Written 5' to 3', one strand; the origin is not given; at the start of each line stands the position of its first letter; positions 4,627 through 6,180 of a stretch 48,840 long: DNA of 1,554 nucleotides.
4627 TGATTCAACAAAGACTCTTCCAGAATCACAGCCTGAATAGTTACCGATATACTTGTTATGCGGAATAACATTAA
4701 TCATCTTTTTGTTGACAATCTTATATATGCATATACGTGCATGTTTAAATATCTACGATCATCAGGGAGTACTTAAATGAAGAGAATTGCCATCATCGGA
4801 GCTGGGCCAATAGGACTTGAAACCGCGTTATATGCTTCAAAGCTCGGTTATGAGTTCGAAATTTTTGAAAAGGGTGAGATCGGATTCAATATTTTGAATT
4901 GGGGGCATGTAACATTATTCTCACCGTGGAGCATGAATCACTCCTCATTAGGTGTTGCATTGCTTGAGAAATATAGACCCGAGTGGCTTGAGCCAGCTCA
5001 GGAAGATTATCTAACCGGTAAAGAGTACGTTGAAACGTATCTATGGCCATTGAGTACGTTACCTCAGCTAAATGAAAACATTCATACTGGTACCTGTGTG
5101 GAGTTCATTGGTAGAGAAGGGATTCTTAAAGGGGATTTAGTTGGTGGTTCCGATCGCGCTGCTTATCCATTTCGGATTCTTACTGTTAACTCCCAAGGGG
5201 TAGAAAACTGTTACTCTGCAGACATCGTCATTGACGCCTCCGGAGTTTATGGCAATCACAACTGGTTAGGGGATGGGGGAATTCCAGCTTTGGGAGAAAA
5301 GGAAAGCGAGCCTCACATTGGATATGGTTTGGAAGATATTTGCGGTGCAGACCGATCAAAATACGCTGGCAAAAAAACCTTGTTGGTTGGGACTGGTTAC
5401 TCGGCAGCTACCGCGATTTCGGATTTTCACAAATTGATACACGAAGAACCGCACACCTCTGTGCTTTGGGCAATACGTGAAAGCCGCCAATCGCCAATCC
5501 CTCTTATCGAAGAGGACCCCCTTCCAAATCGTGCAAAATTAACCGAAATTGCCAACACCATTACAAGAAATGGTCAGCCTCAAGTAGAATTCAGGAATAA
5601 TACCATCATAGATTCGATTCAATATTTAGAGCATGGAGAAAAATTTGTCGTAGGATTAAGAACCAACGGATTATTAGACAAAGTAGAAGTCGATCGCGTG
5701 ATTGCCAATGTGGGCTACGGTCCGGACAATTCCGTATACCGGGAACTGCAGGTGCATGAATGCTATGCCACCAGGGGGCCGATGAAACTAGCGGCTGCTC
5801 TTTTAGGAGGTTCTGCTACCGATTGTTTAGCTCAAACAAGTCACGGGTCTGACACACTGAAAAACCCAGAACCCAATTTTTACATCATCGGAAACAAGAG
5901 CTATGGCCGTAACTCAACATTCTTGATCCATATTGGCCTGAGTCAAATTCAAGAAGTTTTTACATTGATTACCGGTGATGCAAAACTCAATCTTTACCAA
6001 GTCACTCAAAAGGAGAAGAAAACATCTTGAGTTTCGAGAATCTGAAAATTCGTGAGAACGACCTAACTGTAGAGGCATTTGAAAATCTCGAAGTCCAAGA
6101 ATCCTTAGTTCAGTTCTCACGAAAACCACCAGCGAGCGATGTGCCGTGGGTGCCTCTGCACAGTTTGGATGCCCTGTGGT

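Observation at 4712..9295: Flavoprotein / radical-SAM / ArsM / atypical phosphoesterase cluster: a biosynthetic-looking organoarsenical locus with no resistance genes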

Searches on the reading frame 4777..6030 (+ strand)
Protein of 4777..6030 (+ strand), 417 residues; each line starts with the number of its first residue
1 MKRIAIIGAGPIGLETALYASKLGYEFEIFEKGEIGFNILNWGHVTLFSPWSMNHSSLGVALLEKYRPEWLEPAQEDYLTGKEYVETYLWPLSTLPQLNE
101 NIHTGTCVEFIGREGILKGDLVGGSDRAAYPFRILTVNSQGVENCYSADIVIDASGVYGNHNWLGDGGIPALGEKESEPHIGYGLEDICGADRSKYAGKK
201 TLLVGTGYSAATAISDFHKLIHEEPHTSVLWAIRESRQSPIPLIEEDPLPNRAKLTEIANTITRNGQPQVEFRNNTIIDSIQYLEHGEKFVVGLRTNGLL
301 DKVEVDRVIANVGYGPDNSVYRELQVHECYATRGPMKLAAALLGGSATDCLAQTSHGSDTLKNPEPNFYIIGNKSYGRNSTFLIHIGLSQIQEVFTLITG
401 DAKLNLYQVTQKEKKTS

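Call 3: search_protein_families(library=pfam, proteins=[window:4777-6030:+], max_evalue=0.01)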
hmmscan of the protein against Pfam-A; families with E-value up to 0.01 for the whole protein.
window:4777-6030:+ (417 aa): 5 families
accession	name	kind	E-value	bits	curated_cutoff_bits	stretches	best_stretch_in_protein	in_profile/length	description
PF13738.12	Pyr_redox_3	-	7.6e-12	45.5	30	1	6-98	2-96/305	Pyridine nucleotide-disulphide oxidoreductase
PF07992.20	Pyr_redox_2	-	1.8e-09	37.9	26.1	1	2-33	143-174/291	Pyridine nucleotide-disulphide oxidoreductase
PF00070.33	Pyr_redox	-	3.9e-05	24.5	22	1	3-32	1-30/82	Pyridine nucleotide-disulphide oxidoreductase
PF01266.30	DAO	-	0.0002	21.4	27.9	1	3-37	1-36/353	FAD dependent oxidoreductase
PF13450.12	NAD_binding_8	-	0.0012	19.6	21.9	1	6-39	1-35/68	NAD(P)-binding Rossmann-like domain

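Call 4: search_protein_families(library=ncbifam, proteins=[window:4777-6030:+], max_evalue=0.01)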
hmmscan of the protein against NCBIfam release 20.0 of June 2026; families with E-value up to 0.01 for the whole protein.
window:4777-6030:+ (417 aa): 17 families
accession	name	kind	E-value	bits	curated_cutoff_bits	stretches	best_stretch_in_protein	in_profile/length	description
TIGR04018.1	Bthiol_YpdA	hypoth_equivalog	7.7e-10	38.1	339.9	1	4-49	2-48/316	YpdA family putative bacillithiol disulfide reductase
NF009409.0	PRK12770.1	subfamily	9.4e-07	28.2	343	1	2-32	19-49/360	putative glutamate synthase subunit beta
NF010590.0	PRK13984.1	equivalog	1e-05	23.9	946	1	2-43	289-330/611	putative oxidoreductase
TIGR01292.1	TRX_reduct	equivalog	3.8e-05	22.7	343.45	1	3-45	2-44/300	thioredoxin-disulfide reductase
NF009410.0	PRK12771.1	subfamily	8e-05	21.4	516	1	2-34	139-171/566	NAD(P)-binding protein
NF004991.0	PRK06370.1-3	subfamily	8.2e-05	21.3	620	1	4-45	38-79/509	FAD-containing oxidoreductase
NF004943.0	PRK06292.2-1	equivalog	0.00015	20.7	432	1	2-34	172-204/456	dihydrolipoyl dehydrogenase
TIGR01316.1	gltA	equivalog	0.00037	19.4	471.75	1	2-32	134-164/449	NADPH-dependent glutamate synthase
NF005560.0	PRK07233.1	equivalog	0.00092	18.1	252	1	3-34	2-33/435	hypothetical protein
TIGR03997.1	mycofact_OYE_2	equivalog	0.0017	16.8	793.15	0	2-34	380-412/645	mycofactocin system FadH/OYE family oxidoreductase 2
TIGR01350.1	lipoamide_DH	equivalog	0.0025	16.6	408.8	0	4-43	4-43/461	dihydrolipoyl dehydrogenase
NF009454.0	PRK12814.1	equivalog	0.0025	16.2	916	1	2-36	194-228/657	putative NADPH-dependent glutamate synthase small subunit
NF045599.1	bili_reduct_long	exception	0.0031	15.8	750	1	2-33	382-413/641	bilirubin reductase, long form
NF009414.0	PRK12778.1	equivalog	0.0055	15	1103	0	2-32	432-462/752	bifunctional dihydroorotate dehydrogenase B NAD binding subunit/NADPH-dependent glutamate synthase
NF003724.0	PRK05329.2-3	equivalog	0.0058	15.7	327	0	1-38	1-38/426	glycerol-3-phosphate dehydrogenase subunit GlpB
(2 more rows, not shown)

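Call 28: search_solved_structures(query=window:4777-6030:+, max_evalue=0.01)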
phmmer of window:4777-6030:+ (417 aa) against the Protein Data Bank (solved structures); distinct sequences matched with E-value up to 0.01: 5.
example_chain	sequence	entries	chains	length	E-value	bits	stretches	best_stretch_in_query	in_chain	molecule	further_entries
5nmw_A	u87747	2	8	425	0.00044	22.8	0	1-33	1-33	Flavin-containing monooxygenase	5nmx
7a76_A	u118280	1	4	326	0.00049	22.6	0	3-50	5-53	THIOREDOXIN REDUCTASE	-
5vj7_A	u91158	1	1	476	0.0031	20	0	2-43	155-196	Oxidoreductase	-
5jca_L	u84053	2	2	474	0.0059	19.1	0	2-33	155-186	NADH-dependent Ferredoxin:NADP Oxidoreductase (NfnI) subunit alpha | NADH-dependent Ferredoxin:NADP Oxidoreductase subunit alpha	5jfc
7a7b_A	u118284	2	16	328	0.0059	19.1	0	5-50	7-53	YpdA family putative bacillithiol disulfide reductase Bdr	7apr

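Call 75: search_solved_structures(query=A5, max_evalue=0.01, show_alignments=2)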
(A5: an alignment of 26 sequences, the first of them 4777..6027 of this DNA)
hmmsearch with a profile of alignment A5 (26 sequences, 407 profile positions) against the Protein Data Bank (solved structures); distinct sequences matched with E-value up to 0.01: 90 (the best 60 are shown).
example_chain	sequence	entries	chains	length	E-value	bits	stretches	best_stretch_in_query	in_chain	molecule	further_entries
7a76_A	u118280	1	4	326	1.2e-12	50.5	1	3-49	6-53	THIOREDOXIN REDUCTASE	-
7a7b_A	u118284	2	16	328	5.4e-10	41.8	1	4-49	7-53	YpdA family putative bacillithiol disulfide reductase Bdr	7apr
5vj7_A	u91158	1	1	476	2.3e-09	39.7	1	1-32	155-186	Oxidoreductase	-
7jyp_A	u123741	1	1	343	9.9e-09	37.6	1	3-59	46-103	Thioredoxin reductase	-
4gcm_A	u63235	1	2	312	1.2e-08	37.4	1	3-60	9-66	Thioredoxin reductase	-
2q7v_A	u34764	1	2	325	1.9e-07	33.4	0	3-50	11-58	Thioredoxin reductase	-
5jca_L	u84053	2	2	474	2.8e-07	32.9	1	1-31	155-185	NADH-dependent Ferredoxin:NADP Oxidoreductase (NfnI) subunit alpha | NADH-dependent Ferredoxin:NADP Oxidoreductase subunit alpha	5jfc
5nmw_A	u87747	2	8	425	7.8e-07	31.4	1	1-32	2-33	Flavin-containing monooxygenase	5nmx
8odw_A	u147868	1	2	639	9.2e-07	31.1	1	1-127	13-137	Polyketide synthase modules-related protein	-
4usq_A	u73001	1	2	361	1.9e-06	30.1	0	2-50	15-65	PYRIDINE NUCLEOTIDE-DISULFIDE OXIDOREDUCTASE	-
9xub_A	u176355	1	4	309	2.9e-06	29.5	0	2-40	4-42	Thioredoxin reductase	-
5uwy_A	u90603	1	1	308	2.9e-06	29.5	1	4-39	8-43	Thioredoxin reductase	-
4zn0_A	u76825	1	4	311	3.3e-06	29.3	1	3-43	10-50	Thioredoxin reductase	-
2a87_A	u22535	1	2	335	3.9e-06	29.1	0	2-40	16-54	Thioredoxin reductase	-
5uth_A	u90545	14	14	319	4.6e-06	28.8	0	2-43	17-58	Thioredoxin reductase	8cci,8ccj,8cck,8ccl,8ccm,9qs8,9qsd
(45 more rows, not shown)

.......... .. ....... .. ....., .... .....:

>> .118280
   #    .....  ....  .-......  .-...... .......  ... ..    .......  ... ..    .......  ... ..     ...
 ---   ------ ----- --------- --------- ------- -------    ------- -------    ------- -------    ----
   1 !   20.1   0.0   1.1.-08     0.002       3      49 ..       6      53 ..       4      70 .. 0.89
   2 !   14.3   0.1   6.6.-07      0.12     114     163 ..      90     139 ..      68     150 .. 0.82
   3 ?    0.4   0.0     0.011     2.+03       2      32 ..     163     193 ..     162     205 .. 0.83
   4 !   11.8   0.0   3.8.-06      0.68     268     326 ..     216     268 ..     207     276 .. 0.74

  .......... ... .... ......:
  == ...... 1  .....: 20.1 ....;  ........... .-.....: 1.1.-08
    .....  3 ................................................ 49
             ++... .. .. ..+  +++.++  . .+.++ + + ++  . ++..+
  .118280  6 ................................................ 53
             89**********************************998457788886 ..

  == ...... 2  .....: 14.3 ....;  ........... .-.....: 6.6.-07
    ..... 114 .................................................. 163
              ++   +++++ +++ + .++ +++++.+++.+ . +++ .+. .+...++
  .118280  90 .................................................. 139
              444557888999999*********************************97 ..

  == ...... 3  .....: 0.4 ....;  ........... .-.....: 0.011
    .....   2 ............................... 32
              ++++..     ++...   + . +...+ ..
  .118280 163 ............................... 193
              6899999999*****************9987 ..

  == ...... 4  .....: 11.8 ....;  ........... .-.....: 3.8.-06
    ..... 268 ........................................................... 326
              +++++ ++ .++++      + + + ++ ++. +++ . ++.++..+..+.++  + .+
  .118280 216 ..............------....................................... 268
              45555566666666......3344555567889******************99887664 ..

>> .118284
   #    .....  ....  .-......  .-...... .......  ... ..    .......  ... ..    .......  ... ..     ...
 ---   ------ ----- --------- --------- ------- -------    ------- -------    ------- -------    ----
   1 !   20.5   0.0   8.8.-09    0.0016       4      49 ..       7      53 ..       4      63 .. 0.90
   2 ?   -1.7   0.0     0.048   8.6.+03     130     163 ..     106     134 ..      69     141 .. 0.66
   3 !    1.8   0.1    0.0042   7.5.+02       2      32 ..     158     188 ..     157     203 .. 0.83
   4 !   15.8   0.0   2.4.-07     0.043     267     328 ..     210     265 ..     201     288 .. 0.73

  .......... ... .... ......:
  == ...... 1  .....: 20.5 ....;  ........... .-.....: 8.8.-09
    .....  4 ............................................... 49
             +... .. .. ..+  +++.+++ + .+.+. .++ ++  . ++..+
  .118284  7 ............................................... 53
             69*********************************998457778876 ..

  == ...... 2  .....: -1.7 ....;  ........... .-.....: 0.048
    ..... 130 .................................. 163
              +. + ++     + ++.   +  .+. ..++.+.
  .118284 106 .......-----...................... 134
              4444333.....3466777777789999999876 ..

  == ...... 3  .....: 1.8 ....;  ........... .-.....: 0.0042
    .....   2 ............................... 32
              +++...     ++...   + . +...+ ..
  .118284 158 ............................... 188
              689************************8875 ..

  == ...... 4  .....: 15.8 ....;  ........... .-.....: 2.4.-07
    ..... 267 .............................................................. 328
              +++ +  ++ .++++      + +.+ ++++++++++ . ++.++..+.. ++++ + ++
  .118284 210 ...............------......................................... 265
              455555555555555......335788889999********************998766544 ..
